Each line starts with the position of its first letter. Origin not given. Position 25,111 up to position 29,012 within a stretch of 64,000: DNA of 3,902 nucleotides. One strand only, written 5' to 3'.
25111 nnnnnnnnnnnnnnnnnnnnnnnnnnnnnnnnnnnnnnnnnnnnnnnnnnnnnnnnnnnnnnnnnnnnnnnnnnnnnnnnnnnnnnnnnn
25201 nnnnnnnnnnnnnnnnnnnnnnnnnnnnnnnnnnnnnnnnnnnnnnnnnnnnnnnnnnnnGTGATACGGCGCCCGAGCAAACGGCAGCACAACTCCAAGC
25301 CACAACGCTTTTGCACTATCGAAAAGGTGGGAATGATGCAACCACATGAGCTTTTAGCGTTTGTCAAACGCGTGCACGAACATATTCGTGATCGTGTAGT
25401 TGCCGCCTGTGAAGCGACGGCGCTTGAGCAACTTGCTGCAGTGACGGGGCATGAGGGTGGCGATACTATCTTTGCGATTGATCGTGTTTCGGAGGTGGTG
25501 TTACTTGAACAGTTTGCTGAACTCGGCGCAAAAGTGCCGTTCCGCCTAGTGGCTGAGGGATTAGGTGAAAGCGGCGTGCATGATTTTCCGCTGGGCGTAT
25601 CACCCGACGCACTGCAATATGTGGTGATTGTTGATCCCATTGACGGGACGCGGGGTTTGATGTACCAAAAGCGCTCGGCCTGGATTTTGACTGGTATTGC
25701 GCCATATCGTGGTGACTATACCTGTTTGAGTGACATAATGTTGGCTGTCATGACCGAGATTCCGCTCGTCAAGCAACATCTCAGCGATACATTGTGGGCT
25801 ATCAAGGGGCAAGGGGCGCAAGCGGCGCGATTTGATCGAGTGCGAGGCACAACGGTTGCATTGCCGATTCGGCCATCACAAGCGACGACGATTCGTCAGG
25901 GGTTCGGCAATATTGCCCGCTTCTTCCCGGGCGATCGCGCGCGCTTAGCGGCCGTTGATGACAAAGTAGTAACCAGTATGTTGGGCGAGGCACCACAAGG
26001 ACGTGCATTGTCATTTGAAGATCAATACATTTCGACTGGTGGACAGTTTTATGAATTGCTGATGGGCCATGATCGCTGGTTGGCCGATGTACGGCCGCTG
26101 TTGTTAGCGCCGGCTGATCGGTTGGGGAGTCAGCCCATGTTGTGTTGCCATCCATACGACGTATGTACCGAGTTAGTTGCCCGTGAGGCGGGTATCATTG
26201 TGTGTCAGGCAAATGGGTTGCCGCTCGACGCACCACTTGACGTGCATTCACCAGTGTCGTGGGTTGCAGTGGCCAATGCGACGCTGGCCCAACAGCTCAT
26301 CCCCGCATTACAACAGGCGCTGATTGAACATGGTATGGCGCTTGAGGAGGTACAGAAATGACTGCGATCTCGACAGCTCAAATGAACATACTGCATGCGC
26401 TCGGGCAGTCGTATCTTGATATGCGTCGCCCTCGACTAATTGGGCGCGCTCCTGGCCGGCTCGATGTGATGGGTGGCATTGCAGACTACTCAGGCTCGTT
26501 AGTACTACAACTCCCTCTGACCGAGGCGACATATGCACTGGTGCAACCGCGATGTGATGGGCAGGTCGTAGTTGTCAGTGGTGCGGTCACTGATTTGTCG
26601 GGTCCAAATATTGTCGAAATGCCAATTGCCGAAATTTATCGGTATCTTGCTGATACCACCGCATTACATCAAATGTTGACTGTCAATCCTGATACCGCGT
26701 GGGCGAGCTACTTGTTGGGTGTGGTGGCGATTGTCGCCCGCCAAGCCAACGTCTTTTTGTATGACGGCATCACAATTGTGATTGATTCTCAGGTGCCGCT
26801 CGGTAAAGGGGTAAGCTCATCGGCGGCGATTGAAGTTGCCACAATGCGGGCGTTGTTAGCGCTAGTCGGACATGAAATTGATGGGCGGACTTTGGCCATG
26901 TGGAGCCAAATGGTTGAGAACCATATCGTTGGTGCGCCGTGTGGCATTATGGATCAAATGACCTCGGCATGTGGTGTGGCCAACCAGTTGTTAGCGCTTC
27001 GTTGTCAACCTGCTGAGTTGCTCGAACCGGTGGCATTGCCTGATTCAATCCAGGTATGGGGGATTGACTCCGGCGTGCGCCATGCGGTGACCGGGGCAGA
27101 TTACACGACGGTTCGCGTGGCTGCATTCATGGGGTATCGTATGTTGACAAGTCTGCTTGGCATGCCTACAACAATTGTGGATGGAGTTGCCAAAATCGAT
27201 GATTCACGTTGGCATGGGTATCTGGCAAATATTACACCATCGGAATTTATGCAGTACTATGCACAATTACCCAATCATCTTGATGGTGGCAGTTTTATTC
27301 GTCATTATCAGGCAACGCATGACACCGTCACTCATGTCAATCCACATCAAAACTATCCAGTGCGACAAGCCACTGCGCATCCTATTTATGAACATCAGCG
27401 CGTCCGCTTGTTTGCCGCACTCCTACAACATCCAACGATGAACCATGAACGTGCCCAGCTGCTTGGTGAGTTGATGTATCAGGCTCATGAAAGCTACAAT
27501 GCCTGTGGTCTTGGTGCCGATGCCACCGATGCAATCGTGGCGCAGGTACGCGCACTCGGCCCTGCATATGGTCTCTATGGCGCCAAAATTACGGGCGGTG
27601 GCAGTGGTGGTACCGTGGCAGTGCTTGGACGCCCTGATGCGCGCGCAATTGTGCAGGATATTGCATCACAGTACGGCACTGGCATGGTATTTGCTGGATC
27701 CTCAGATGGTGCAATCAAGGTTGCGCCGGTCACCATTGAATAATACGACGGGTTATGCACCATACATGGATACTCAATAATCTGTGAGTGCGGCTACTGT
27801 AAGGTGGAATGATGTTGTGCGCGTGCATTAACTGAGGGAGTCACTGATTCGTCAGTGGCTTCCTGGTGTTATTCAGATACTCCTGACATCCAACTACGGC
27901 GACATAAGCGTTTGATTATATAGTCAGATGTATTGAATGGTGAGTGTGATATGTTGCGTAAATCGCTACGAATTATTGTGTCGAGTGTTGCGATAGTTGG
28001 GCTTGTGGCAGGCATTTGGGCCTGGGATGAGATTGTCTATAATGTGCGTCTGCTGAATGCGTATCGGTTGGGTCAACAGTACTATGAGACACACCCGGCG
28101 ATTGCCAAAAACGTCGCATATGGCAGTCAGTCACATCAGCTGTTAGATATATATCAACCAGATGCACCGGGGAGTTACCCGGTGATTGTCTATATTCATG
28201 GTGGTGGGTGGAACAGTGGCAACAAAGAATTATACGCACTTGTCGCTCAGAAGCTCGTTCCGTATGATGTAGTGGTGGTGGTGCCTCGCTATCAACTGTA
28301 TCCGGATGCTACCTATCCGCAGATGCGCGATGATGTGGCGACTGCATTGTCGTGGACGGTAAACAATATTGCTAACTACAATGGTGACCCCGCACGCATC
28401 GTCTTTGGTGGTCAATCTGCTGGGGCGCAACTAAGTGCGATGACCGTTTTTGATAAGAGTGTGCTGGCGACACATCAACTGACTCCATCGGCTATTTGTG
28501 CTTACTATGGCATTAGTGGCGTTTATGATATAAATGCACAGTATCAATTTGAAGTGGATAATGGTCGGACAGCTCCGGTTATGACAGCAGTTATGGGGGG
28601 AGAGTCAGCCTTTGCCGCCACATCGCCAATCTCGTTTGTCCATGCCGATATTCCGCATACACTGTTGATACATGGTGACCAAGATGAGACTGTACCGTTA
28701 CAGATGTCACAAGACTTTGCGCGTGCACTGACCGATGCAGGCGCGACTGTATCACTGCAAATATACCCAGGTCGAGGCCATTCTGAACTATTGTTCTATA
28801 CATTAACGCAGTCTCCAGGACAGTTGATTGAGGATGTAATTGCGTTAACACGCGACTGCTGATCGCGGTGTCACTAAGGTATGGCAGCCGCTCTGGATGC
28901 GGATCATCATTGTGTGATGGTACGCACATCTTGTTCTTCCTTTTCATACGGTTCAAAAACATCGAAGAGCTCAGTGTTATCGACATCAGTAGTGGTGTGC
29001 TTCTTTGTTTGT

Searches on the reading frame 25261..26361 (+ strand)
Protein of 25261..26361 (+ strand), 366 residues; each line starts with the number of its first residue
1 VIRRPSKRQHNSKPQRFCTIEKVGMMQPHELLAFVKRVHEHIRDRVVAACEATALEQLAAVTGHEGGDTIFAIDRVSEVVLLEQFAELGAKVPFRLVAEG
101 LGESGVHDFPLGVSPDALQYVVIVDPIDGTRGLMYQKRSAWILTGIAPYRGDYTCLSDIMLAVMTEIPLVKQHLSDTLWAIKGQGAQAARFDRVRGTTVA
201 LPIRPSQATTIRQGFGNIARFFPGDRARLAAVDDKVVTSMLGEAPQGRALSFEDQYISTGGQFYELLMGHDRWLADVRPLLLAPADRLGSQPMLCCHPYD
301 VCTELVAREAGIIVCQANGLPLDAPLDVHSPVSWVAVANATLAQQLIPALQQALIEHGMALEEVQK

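Call 89: search_protein_families(library=pfam, proteins=[window:25261-26361:+], max_evalue=0.00001)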
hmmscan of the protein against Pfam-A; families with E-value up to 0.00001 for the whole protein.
window:25261-26361:+ (366 aa): 1 family
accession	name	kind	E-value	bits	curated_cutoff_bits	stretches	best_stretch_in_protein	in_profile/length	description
PF00459.30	Inositol_P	-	1.6e-06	28.3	27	0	59-145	29-110/271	Inositol monophosphatase family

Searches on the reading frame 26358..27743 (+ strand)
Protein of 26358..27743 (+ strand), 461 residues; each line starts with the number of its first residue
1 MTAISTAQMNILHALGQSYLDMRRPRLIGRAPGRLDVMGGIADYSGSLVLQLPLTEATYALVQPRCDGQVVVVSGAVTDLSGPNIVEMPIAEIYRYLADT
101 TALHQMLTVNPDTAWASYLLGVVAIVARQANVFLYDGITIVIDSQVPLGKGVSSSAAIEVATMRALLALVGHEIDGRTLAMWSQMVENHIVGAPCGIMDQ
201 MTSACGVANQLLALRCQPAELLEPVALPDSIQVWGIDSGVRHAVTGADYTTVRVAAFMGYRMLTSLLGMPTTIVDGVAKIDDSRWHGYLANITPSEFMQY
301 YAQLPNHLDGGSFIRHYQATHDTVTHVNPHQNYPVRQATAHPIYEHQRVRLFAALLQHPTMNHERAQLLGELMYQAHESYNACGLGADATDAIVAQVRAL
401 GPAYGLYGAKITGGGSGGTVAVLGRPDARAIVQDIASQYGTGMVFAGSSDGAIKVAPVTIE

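Call 89: search_protein_families(library=pfam, proteins=[window:26358-27743:+], max_evalue=0.00001)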
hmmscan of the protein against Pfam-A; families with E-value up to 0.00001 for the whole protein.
window:26358-27743:+ (461 aa): 2 families
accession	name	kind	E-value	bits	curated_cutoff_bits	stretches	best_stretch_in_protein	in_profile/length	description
PF00288.32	GHMP_kinases_N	-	1e-17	64.5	22.3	1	118-206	2-86/87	GHMP kinases N terminal domain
PF08544.19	GHMP_kinases_C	-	4.9e-07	30.5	21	1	363-437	7-80/85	GHMP kinases C terminal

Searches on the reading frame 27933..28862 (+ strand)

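Call 90: search_protein_families(library=pfam, proteins=[window:27933-28862:+], max_evalue=0.00001)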
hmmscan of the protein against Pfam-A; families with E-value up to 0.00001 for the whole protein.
window:27933-28862:+ (309 aa): 5 families
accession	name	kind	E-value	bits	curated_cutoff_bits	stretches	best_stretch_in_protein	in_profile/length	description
PF20434.5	BD-FAE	-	6.7e-36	124.3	26.8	1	71-266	1-215/215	BD-FAE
PF07859.19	Abhydrolase_3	-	1e-23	84.7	25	1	85-284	1-207/210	alpha/beta hydrolase fold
PF00135.34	COesterase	-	1.8e-13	50.8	27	1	71-172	88-201/515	Carboxylesterase family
PF00326.27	Peptidase_S9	-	1.2e-12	48.2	22.6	1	146-284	56-188/213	Prolyl oligopeptidase family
PF02230.22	Abhydrolase_2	-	4.6e-07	30.3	23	0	240-285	157-201/217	Phospholipase/Carboxylesterase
